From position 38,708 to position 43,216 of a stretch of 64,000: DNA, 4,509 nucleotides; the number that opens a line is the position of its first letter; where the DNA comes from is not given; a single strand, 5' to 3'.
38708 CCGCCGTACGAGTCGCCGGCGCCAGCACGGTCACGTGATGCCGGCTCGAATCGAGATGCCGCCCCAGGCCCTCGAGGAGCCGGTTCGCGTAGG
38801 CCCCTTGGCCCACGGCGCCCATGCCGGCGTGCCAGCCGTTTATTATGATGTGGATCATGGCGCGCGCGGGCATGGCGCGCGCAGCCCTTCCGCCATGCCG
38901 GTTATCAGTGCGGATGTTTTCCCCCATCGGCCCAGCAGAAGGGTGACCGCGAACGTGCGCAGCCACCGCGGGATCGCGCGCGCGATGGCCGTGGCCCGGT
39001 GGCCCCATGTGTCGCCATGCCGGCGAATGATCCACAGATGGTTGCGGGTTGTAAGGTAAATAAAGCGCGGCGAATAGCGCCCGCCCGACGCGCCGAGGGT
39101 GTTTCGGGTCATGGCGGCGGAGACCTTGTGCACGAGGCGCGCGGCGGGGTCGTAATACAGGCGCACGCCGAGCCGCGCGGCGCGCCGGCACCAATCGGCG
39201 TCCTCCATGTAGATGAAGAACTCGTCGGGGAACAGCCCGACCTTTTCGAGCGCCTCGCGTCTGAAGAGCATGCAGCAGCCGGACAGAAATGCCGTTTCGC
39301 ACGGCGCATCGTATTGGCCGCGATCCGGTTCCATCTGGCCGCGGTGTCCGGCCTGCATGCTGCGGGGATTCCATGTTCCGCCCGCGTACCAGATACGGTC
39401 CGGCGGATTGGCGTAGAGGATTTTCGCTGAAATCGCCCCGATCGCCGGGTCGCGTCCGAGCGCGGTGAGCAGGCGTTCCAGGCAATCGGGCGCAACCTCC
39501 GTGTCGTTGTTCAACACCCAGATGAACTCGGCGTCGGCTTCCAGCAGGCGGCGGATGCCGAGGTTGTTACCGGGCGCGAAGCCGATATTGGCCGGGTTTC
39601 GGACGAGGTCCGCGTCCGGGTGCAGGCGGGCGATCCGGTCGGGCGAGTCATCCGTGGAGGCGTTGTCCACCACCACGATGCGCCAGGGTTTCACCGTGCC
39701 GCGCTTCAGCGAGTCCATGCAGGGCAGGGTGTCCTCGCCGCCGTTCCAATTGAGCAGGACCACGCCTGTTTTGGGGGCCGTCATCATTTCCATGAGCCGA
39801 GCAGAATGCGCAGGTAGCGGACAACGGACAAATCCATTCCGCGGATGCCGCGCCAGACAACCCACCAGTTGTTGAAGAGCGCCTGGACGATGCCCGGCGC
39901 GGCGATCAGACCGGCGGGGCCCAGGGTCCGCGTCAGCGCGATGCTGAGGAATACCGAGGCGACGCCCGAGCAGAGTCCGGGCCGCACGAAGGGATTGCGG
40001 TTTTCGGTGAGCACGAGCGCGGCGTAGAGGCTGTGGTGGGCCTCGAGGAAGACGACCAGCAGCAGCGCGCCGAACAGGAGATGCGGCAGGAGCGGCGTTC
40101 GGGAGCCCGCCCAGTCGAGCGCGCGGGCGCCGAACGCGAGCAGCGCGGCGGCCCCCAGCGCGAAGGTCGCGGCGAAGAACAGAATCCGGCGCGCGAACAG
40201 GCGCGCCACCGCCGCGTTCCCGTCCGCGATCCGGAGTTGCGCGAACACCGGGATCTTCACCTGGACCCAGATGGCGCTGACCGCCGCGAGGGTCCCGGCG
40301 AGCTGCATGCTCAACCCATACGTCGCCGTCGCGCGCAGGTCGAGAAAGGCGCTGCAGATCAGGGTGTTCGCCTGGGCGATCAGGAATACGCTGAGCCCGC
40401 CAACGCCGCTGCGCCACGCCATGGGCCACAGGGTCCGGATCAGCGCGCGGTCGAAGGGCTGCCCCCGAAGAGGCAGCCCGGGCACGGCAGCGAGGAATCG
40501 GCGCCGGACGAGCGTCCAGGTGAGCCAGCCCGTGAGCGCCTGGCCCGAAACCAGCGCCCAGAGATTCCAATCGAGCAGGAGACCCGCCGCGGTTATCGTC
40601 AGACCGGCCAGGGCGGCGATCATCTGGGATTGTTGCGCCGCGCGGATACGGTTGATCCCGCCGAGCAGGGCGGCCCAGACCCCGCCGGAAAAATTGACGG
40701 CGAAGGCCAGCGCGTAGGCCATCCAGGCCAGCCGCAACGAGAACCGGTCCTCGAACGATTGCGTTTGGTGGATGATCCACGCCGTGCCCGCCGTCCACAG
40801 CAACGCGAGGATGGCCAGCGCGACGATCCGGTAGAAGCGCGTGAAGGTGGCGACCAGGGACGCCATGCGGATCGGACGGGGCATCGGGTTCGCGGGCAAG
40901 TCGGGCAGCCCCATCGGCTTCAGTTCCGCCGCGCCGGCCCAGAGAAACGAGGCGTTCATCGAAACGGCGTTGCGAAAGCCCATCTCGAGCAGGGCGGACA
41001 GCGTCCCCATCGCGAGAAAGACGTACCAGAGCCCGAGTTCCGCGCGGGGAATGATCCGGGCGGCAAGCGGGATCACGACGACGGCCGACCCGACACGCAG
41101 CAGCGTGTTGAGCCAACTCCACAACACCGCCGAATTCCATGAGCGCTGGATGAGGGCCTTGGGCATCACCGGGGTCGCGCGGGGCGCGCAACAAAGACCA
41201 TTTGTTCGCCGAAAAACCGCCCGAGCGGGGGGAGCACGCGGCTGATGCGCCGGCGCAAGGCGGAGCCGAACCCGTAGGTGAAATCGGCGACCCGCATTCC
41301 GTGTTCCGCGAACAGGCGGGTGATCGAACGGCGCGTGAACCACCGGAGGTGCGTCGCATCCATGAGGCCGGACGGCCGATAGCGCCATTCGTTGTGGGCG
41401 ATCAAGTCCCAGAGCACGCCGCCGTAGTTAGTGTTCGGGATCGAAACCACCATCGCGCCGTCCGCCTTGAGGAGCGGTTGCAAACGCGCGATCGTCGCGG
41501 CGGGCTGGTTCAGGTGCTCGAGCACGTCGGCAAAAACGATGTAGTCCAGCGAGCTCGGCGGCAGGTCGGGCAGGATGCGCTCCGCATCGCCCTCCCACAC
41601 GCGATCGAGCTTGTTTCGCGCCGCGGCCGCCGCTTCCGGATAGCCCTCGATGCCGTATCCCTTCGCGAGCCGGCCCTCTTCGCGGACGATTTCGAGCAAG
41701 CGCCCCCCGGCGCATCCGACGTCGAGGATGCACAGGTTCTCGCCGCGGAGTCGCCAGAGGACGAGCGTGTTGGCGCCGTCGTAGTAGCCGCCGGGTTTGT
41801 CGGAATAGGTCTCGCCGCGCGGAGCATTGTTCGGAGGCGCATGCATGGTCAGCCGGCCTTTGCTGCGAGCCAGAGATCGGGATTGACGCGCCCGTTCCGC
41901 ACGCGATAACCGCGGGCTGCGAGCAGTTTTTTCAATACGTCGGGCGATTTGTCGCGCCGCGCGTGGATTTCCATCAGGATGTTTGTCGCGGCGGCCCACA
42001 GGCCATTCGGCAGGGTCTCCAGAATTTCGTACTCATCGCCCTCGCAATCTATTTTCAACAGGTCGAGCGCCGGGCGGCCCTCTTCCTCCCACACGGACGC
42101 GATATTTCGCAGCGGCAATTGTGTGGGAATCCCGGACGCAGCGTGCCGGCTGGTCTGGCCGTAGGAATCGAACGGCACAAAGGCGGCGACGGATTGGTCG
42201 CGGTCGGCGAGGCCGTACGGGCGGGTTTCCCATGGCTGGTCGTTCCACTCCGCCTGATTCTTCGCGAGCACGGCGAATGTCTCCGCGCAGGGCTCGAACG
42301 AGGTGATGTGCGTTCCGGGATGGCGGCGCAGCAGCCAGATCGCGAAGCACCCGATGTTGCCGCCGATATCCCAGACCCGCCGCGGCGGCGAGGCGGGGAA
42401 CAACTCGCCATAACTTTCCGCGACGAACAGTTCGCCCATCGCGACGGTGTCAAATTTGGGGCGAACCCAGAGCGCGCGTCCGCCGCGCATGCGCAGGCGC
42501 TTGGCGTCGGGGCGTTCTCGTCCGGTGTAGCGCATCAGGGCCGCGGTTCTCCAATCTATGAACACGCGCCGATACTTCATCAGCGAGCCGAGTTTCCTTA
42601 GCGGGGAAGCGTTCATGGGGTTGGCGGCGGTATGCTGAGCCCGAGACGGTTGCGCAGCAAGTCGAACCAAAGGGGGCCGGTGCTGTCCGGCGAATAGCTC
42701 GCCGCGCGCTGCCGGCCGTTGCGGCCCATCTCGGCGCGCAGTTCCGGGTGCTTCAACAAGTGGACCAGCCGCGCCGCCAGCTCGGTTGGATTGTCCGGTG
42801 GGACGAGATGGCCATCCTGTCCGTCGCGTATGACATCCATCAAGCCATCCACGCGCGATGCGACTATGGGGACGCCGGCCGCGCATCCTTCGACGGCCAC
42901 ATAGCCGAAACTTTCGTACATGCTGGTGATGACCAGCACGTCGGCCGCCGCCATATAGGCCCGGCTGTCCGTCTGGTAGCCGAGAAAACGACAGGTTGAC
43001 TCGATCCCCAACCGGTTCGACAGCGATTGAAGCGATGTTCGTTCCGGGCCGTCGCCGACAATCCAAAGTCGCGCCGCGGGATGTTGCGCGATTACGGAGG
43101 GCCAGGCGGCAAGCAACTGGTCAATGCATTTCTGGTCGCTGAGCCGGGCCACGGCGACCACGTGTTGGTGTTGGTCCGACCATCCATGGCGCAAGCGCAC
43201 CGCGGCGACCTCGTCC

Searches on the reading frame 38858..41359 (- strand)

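Call 20: search_protein_families(library=pfam, proteins=[window:38858-41359:-], max_evalue=0.001)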
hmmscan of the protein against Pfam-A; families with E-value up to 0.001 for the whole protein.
window:38858-41359:- (834 aa): 4 families
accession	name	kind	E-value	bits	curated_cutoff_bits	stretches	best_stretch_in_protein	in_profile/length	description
PF00535.33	Glycos_transf_2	-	4.4e-21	76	23.3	1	535-707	4-167/168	Glycosyl transferase family 2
PF13641.12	Glyco_tranf_2_3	-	1.6e-11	45.1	27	1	533-743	5-210/230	Glycosyltransferase like family 2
PF13632.12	Glyco_trans_2_3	-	1.5e-10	41.7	27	1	613-747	2-125/198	Glycosyl transferase family group 2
PF13506.12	Glyco_transf_21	-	2.7e-06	27.4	21.7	1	583-740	3-150/174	Glycosyl transferase family 21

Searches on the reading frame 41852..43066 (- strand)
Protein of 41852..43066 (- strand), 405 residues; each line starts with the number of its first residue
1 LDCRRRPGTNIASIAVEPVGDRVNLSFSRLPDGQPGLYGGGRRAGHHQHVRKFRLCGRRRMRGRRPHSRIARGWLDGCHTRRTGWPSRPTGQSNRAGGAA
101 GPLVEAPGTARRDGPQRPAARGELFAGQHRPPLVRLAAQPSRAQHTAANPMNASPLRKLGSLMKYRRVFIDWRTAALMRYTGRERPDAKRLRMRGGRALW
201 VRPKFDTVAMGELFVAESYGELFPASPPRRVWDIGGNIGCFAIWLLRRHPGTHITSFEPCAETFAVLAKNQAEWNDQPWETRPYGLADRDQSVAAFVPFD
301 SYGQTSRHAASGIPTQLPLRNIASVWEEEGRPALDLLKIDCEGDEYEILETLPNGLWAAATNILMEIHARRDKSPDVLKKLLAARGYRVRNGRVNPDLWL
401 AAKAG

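Call 20: search_protein_families(library=pfam, proteins=[window:41852-43066:-], max_evalue=0.001)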
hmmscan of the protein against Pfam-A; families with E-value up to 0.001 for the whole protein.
window:41852-43066:- (405 aa): 1 family
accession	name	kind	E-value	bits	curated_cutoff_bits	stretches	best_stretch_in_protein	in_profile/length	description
PF05050.19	Methyltransf_21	-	1.6e-13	51.6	22.7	1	233-389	1-173/173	Methyltransferase FkbM domain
